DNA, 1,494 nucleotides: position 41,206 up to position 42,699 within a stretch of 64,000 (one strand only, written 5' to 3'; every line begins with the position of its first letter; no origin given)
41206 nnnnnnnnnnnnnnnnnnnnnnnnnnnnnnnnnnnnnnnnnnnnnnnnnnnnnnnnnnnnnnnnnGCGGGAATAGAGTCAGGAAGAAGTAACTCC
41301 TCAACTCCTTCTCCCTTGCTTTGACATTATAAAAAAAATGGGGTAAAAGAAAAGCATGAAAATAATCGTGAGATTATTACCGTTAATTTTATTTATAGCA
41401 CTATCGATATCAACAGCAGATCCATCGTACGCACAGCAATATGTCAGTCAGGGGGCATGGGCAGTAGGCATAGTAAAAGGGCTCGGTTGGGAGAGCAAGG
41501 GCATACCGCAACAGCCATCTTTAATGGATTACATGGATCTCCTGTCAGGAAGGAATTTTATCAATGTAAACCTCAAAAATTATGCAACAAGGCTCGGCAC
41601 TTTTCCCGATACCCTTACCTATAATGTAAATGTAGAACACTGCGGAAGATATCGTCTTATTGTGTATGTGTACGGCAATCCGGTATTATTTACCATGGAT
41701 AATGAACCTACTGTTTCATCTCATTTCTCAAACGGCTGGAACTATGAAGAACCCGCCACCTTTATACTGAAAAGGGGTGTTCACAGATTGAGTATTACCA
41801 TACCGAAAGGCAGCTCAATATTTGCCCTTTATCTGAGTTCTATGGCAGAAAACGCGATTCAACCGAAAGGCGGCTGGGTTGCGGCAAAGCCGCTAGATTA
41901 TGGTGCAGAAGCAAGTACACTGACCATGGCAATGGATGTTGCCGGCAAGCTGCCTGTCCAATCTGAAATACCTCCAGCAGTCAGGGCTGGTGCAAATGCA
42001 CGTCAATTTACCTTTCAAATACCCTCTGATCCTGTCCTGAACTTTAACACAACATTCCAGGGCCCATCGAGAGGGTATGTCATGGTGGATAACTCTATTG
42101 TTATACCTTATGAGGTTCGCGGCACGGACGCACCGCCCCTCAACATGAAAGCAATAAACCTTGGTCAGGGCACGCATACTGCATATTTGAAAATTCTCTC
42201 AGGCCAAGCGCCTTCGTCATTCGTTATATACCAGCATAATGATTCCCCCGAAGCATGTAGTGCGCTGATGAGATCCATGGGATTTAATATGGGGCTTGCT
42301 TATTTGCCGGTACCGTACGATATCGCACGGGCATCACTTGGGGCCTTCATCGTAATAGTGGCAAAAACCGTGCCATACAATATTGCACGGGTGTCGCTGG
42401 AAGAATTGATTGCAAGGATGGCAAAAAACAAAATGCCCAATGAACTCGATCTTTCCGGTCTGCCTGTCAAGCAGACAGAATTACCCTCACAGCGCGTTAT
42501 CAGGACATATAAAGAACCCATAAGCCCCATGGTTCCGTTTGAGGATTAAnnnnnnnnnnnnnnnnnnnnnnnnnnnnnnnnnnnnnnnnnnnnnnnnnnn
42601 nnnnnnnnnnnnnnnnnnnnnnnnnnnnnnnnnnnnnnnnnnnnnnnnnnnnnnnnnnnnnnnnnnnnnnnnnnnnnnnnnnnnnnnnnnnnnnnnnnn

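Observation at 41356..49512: Candidate undescribed surface-assembly/export locus: novel secreted proteins, two CsgG/LpoB-fold lipoproteins, an OM barrel and Wza/Wzc, with no polymer-synthesis genes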

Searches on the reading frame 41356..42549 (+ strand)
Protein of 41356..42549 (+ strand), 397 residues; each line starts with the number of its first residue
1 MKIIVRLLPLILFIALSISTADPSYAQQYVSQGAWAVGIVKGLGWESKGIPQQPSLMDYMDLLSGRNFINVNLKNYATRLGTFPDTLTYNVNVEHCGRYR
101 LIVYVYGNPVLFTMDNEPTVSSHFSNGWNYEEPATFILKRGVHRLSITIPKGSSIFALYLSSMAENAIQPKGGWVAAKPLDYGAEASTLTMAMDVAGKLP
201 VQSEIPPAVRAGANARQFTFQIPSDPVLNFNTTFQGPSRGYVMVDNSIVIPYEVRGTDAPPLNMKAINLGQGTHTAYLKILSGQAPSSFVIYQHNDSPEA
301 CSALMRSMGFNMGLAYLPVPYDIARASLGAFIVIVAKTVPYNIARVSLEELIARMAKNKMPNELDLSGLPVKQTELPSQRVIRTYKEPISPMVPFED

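Call 3: search_protein_families(library=pfam, proteins=[window:41356-42549:+], max_evalue=0.1)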
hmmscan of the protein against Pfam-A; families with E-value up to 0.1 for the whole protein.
window:41356-42549:+ (397 aa): 1 family
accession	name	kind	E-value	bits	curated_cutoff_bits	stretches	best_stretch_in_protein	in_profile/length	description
PF16990.11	CBM_35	-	0.0029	18.4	28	1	72-104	23-55/121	Carbohydrate binding module (family 35)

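Call 4: search_protein_families(library=ncbifam, proteins=[window:41356-42549:+], max_evalue=0.1)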
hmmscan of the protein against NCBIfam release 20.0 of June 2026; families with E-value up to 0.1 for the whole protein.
window:41356-42549:+ (397 aa): 0 families

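Call 9: find_homologous_proteins(query=window:41356-42549:+, max_evalue=0.001)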
Query window:41356-42549:+ (397 aa): 35 proteins with E <= 0.001 among 3771 candidates.
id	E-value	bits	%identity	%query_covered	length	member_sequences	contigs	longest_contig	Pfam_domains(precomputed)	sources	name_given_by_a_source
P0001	1.9e-264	895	100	100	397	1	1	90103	-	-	-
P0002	4.6e-158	544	63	98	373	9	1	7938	-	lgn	-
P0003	4.6e-156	538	63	100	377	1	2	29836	-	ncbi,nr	ncbi:MAG: hypothetical protein M1491_00295 [Deltaproteobacteria bacterium]|nr:hypothetical protein [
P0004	7.6e-155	534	63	94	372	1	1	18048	-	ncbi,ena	-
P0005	6.5e-151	521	60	99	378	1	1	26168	-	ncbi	-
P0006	1.2e-150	520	61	99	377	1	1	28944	-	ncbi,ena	-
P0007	2.0e-150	519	62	97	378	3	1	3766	-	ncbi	-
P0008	1.5e-149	516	61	97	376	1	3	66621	-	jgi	jgi:hypothetical protein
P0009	5.3e-149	515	61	99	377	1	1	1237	-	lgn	-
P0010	6.4e-149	514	59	97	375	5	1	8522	-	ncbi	ncbi:MAG: hypothetical protein ACP5QW_06610 [bacterium]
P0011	9.6e-149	514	62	94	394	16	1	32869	-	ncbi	-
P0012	1.1e-147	510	60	100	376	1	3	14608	-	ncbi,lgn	-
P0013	2.1e-147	509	61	94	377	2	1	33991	-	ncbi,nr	ncbi:MAG: hypothetical protein M1591_03925 [Deltaproteobacteria bacterium]|nr:hypothetical protein [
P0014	4.4e-146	505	61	99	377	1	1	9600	-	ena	-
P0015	1.6e-145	503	60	99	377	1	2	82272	-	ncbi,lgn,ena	-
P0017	4.2e-145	502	59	97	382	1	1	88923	-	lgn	-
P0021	1.2e-126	441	62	86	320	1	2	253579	-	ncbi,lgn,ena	-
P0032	1.2e-84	303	48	77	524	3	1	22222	-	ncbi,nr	ncbi:MAG: penicillin-binding protein activator LpoB [Deltaproteobacteria bacterium]|nr:penicillin-bi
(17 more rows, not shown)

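Call 11: find_encoding_contigs(protein=P0001, flank=10000, max_places=3)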
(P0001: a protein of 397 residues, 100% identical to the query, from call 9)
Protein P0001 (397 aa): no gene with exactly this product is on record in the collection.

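Call 12: find_encoding_contigs(protein=P0021, flank=10000, max_places=3)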
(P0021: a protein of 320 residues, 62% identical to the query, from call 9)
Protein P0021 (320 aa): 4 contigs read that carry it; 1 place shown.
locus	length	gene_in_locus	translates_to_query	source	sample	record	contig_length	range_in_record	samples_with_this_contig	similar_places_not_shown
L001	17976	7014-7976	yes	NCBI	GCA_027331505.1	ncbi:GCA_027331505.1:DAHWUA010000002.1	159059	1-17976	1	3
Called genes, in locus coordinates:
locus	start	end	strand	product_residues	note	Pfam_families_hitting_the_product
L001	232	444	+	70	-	-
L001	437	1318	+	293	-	PF02086:MethyltransfD12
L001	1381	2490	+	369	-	PF01656:CbiA, PF02374:ArsA_ATPase, PF13614:AAA_31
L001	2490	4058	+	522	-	PF03023:MurJ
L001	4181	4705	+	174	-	PF00156:Pribosyltran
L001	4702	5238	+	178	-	PF01161:PBP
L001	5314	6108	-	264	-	PF14622:Ribonucleas_3_3, PF00636:Ribonuclease_3, PF00035:dsrm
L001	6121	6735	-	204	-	PF09335:VTT_dom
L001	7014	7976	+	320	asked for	-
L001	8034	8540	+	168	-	-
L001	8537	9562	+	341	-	PF13036:LpoB (weak), PF03783:CsgG, PF13399:LytR_C (weak)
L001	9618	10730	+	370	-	PF10082:BBP2_2 (weak)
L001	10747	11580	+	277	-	PF02563:Poly_export, PF10531:SLBB, PF22461:SLBB_2, PF10531:SLBB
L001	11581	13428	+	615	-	PF02706:Wzz (weak), PF10609:ParA, PF13614:AAA_31, PF01656:CbiA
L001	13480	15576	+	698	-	PF03968:LptD_N (faint), PF19838:LptD_2, PF04453:LptD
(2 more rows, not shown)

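Call 13: find_encoding_contigs(protein=P0032, flank=10000, max_places=3)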
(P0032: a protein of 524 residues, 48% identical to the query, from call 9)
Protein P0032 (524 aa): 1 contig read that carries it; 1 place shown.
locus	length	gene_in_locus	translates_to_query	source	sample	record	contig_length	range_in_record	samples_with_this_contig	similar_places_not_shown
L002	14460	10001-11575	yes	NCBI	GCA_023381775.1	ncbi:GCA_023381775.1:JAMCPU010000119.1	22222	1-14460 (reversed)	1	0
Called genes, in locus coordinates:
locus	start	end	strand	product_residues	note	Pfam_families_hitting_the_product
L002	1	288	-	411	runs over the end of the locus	PF01073:3Beta_HSD (weak), PF01118:Semialdhyde_dh (weak), PF01488:Shikimate_DH (weak), PF03435:Sacchrp_dh_NADP, PF13460:NAD_binding_10 (faint), PF16653:Sacchrp_dh_C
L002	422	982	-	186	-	-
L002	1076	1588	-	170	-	PF00156:Pribosyltran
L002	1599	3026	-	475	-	PF02310:B12-binding, PF04055:Radical_SAM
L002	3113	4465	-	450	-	PF00150:Cellulase, PF02449:Glyco_hydro_42 (weak)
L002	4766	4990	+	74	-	PF04255:DUF433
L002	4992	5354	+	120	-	PF18480:DUF5615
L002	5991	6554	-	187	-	-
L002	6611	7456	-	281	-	-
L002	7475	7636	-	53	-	PF00717:Peptidase_S24 (weak)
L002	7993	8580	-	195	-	-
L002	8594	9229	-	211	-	-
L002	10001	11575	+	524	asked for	-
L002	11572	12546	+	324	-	PF03783:CsgG, PF13399:LytR_C (weak)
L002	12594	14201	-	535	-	PF00890:FAD_binding_2, PF03486:HI0933_like (faint), PF07992:Pyr_redox_2 (faint), PF02910:Succ_DH_flav_C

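Call 16: find_related_loci(query=A1, collection=genome_contigs, flank=10000)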
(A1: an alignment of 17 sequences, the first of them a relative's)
Query A1 (397 aa) in genome_contigs; peptide patterns used: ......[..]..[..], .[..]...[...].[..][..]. (x = any residue, [..] = any of these).
25 stretches matched a pattern; 15 encode a relative of the query (tblastn E <= 1e-3); 15 distinct loci.
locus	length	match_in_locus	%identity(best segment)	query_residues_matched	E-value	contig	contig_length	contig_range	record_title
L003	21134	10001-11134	64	4-397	2e-167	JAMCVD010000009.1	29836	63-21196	MAG: Deltaproteobacteria bacterium isolate FK_Sedi_A_Bin.102 NODE_3149_length_29836_cov_2.4332, whole genome shotgun seq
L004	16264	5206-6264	63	23-396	1e-161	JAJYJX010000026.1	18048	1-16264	MAG: bacterium isolate DBS2-1.bin173 NODE_5536_length_18048_cov_1.330171, whole genome shotgun sequence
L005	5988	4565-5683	61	2-396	7e-163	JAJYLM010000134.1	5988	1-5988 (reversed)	MAG: bacterium isolate DBS2-1.bin76 NODE_27031_length_5988_cov_1.899505, whole genome shotgun sequence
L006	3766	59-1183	61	2-396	1e-167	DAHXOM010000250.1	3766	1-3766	MAG TPA_asm: bacterium isolate clean1809 k141_207301, whole genome shotgun sequence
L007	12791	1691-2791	59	10-396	4e-160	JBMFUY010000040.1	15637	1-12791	MAG: bacterium isolate KM4348-15 NODE_40_length_15637_cov_18.945501, whole genome shotgun sequence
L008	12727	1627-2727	61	10-396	9e-160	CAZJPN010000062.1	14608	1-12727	MAG TPA_asm: uncultured Pseudomonadota bacterium isolate SRP271791_co1_55 genome assembly, contig: k141_476869, whole ge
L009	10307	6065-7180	60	5-396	3e-158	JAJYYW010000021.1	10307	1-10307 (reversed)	MAG: bacterium isolate FK4.bin6 NODE_8613_length_10307_cov_0.942633, whole genome shotgun sequence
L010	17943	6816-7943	60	1-397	1e-157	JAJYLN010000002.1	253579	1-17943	MAG: bacterium isolate DBS2-1.bin78 NODE_46_length_253579_cov_6.007165, whole genome shotgun sequence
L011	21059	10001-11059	63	24-396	5e-157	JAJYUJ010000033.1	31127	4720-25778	MAG: bacterium isolate DX4.bin27 NODE_515_length_31127_cov_5.085161, whole genome shotgun sequence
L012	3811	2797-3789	63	10-340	2e-150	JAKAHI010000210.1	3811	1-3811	MAG: bacterium isolate WY2.bin9 NODE_51658_length_3811_cov_4.727742, whole genome shotgun sequence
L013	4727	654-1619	48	6-328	4e-101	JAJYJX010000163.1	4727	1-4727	MAG: bacterium isolate DBS2-1.bin173 NODE_37828_length_4727_cov_1.239130, whole genome shotgun sequence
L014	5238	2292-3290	48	3-331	4e-98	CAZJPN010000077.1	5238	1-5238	MAG TPA_asm: uncultured Pseudomonadota bacterium isolate SRP271791_co1_55 genome assembly, contig: k141_28979, whole gen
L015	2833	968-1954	47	4-331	4e-100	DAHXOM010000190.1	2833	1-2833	MAG TPA_asm: bacterium isolate clean1809 k141_565025, whole genome shotgun sequence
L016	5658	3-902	48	28-328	2e-90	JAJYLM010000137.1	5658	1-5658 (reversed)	MAG: bacterium isolate DBS2-1.bin76 NODE_29374_length_5658_cov_2.239740, whole genome shotgun sequence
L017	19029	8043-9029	44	1-329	1e-88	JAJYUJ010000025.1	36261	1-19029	MAG: bacterium isolate DX4.bin27 NODE_424_length_36261_cov_4.868960, whole genome shotgun sequence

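Call 33: predict_structure(alignment_id=A2)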
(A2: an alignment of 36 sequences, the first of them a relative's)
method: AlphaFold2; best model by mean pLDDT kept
length: 397 residues; sequences in the alignment: 36
mean_pLDDT: 81.7   pTM: 0.73
mean pLDDT of the five models: 81.7, 81.0, 79.3, 76.7, 75.8
residues with pLDDT >= 90: 221; 70-90: 99; 50-70: 27; < 50: 50
segments of 3 or more residues with pLDDT < 50: 339-346, 358-397
pLDDT, mean of each block of 10 residues (from residue 1): 79 79 64 94 85 88 89 75 81 92 94 94 91 92 93 92 88 91 95 86 94 87 91 92 93 85 89 94 91 94 94 94 92 70 43 52 44 35 38 41
secondary structure, 60 per line:
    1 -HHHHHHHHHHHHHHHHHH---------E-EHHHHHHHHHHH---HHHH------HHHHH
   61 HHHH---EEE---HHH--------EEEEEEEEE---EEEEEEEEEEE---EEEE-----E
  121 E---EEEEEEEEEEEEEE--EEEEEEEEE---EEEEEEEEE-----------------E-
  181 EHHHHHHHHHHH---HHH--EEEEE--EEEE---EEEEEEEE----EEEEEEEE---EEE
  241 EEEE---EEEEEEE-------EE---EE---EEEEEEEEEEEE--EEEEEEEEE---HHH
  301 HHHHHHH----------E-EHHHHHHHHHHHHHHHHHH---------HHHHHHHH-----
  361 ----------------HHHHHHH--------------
elements in order: H2-19 H32-42 H46-49 H56-64 E68-70 E85-93 E97-107 E111-114 E125-138 E141-149 E153-161 H182-192 E201-205 E208-211 E215-222 E227-234 E238-244 E248-254 E272-283 E286-294 H298-307 H321-338 H348-355 H377-383

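Call 41: fold_search(model_id=the predicted structure, library=pdb)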
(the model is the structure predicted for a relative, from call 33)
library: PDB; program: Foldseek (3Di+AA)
matches with E <= 10: 1673; with E <= 0.001: 125
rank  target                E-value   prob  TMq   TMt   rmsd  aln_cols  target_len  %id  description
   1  3wnp_A                2.3e-07  1.00  0.20  0.12  19.4       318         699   10  D308A, F268V, D469Y, A513V, and Y515S quintuple mutant of Bacillus circulans T-3040 cycloisomaltooligosaccharide gluca (released 2014-02-05)
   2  3wnn_A                3.7e-07  1.00  0.19  0.12  21.9       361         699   10  D308A mutant of Bacillus circulans T-3040 cycloisomaltooligosaccharide glucanotransferase complexed with isomaltooctao (released 2014-02-05)
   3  3wnn_B                4.6e-07  1.00  0.20  0.13  21.3       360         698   10  D308A mutant of Bacillus circulans T-3040 cycloisomaltooligosaccharide glucanotransferase complexed with isomaltooctao (released 2014-02-05)
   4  5x7g                  6.1e-07  1.00  0.18  0.11  19.6       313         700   13  Crystal Structure of Paenibacillus sp. 598K cycloisomaltooligosaccharide glucanotransferase (released 2017-04-26)
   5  3wnk                  7.2e-07  1.00  0.19  0.12  21.3       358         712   12  Crystal Structure of Bacillus circulans T-3040 cycloisomaltooligosaccharide glucanotransferase (released 2014-02-05)
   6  3wno_A                8.0e-07  1.00  0.21  0.13  21.2       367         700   10  D308A mutant of Bacillus circulans T-3040 cycloisomaltooligosaccharide glucanotransferase complexed with cycloisomalto (released 2014-02-05)
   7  3wnl_A                1.0e-06  1.00  0.20  0.13  19.4       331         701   11  D308A mutant of Bacillus circulans T-3040 cycloisomaltooligosaccharide glucanotransferase complexed with isomaltohexao (released 2014-02-05)
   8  2phd_A                5.3e-06  0.91  0.14  0.16  20.9       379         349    7  Crystal Structure Determination of a Salicylate 1,2-Dioxygenase from Pseudaminobacter salicylatoxidans (released 2008-04-22)
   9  9h9a                  8.7e-06  1.00  0.16  0.06  19.4       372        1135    8  native structure of the full-length pesticidal protein Cry8Ba2, from crystals formed in vivo (form 1) (released 2025-12-03)
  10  2d5h_A                8.7e-06  0.80  0.12  0.13  23.1       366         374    8  Crystal Structure of Recombinant Soybean Proglycinin A3B4 subunit, its Comparison with Mature Glycinin A3B4 subunit, R (released 2006-11-14)
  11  2phd_B                1.3e-05  0.91  0.14  0.16  16.9       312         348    7  Crystal Structure Determination of a Salicylate 1,2-Dioxygenase from Pseudaminobacter salicylatoxidans (released 2008-04-22)
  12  4w8j                  1.7e-05  0.97  0.15  0.07  25.0       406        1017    7  Structure of the full-length insecticidal protein Cry1Ac reveals intriguing details of toxin packaging into in vivo form (released 2014-09-17)
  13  5x7o_A                1.9e-05  1.00  0.19  0.07  18.2       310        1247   12  Crystal structure of Paenibacillus sp. 598K alpha-1,6-glucosyltransferase (released 2017-07-26)
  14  2d5h_F                1.9e-05  0.66  0.12  0.13  23.8       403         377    9  Crystal Structure of Recombinant Soybean Proglycinin A3B4 subunit, its Comparison with Mature Glycinin A3B4 subunit, R (released 2006-11-14)
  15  8uid_B                2.0e-05  0.99  0.16  0.26  17.4       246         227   13  Archaeal highly thermostable GH35 family beta-galactosidase from Desulfurococcus amyloliticus (released 2024-10-16)
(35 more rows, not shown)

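Call 44: find_encoding_contigs(protein=P0003, flank=10000, max_places=2)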
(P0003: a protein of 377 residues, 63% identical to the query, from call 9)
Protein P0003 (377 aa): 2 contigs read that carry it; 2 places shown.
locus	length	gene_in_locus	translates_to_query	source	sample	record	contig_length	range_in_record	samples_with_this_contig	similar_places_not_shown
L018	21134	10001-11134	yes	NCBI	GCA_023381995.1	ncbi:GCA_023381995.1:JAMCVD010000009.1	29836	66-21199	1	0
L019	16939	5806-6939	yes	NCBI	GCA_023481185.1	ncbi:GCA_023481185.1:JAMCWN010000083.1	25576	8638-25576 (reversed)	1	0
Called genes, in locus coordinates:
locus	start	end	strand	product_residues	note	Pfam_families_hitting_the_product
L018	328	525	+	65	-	-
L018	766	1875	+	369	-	PF01656:CbiA, PF02374:ArsA_ATPase, PF13614:AAA_31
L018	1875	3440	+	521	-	PF03023:MurJ, PF01554:MatE (faint), PF01943:Polysacc_synt (weak)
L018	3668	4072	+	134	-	PF01909:NTP_transf_2, PF18765:Polbeta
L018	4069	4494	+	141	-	PF01934:HepT-like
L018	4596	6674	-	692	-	PF06739:SBBP (faint), PF17164:DUF5122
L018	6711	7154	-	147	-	-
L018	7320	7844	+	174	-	PF00156:Pribosyltran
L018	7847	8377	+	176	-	PF01161:PBP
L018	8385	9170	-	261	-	PF14622:Ribonucleas_3_3, PF00636:Ribonuclease_3, PF24995:DSRM_2 (weak), PF00035:dsrm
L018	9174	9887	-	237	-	PF09335:VTT_dom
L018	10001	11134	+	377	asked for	-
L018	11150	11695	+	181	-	-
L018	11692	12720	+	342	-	PF03783:CsgG, PF13399:LytR_C (weak)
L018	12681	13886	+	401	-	PF10082:BBP2_2 (weak)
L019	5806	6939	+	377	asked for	-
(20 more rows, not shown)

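Call 45: find_encoding_contigs(protein=P0017, flank=10000, max_places=2)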
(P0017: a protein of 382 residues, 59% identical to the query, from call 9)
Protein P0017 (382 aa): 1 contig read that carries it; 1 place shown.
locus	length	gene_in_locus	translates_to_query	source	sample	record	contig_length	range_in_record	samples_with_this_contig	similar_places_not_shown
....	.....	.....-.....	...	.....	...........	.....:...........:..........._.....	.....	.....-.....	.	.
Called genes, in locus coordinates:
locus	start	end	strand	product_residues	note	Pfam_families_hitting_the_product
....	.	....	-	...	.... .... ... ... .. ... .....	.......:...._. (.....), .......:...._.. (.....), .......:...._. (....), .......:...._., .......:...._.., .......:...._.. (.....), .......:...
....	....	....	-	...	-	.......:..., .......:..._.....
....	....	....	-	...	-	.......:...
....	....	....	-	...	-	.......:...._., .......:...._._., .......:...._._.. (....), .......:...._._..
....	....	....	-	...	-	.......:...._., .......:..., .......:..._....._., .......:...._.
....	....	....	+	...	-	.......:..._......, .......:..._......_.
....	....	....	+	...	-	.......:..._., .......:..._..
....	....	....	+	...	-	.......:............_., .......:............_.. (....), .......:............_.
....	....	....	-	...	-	-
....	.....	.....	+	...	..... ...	-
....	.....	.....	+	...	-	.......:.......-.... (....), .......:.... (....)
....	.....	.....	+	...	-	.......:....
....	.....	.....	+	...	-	-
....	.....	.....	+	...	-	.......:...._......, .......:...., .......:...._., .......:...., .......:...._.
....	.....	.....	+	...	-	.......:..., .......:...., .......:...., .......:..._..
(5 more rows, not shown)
